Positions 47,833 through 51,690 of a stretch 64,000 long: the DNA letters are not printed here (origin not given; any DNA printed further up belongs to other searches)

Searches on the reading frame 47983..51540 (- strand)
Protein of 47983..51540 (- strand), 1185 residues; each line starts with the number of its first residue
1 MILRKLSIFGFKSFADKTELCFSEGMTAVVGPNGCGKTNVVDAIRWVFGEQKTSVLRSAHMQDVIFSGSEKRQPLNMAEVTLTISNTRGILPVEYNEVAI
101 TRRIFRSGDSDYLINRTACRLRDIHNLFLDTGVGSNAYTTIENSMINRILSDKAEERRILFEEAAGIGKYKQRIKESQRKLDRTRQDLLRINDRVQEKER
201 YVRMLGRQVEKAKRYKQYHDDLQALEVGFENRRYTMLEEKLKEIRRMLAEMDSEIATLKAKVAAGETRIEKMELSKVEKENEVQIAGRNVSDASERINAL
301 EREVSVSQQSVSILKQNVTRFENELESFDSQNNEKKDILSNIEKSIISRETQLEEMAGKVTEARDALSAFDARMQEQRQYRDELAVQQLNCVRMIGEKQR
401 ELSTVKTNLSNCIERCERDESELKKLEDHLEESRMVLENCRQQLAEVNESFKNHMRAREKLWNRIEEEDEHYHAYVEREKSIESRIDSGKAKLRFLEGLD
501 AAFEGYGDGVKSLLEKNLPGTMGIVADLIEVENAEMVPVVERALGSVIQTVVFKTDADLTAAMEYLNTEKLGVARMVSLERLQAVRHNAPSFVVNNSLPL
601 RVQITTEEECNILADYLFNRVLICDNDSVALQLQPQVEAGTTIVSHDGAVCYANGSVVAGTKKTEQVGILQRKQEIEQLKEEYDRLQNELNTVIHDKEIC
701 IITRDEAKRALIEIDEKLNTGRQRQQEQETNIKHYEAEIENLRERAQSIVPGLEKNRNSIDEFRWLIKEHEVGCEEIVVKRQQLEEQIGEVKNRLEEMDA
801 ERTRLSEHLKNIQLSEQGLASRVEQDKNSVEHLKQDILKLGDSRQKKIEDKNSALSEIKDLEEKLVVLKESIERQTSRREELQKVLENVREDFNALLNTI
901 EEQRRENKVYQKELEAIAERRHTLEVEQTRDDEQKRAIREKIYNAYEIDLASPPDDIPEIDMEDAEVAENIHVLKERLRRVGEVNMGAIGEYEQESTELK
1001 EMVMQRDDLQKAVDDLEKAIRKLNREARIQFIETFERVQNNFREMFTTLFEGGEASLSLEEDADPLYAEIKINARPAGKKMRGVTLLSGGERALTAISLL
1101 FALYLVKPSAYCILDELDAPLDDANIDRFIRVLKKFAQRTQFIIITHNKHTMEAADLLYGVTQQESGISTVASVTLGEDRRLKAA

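Call 92: search_protein_families(library=pfam, proteins=[window:47983-51540:-], max_evalue=0.00001)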
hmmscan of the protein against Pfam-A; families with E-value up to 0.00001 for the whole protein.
window:47983-51540:- (1185 aa): 4 families
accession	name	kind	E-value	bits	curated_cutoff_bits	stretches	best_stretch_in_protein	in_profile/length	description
PF02463.25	SMC_N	-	6.3e-58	196.2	40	1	3-1169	2-219/220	RecF/RecN/SMC N terminal domain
PF06470.18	SMC_hinge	-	8.9e-16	58.8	22.5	1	519-633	2-115/116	SMC proteins Flexible Hinge Domain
PF13304.12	AAA_21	-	7.8e-13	49.6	27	1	26-123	1-118/304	AAA domain, putative AbiEii toxin, Type IV TA system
PF13175.12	AAA_15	-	4.1e-08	33.7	32.1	1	1-398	1-281/374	AAA ATPase domain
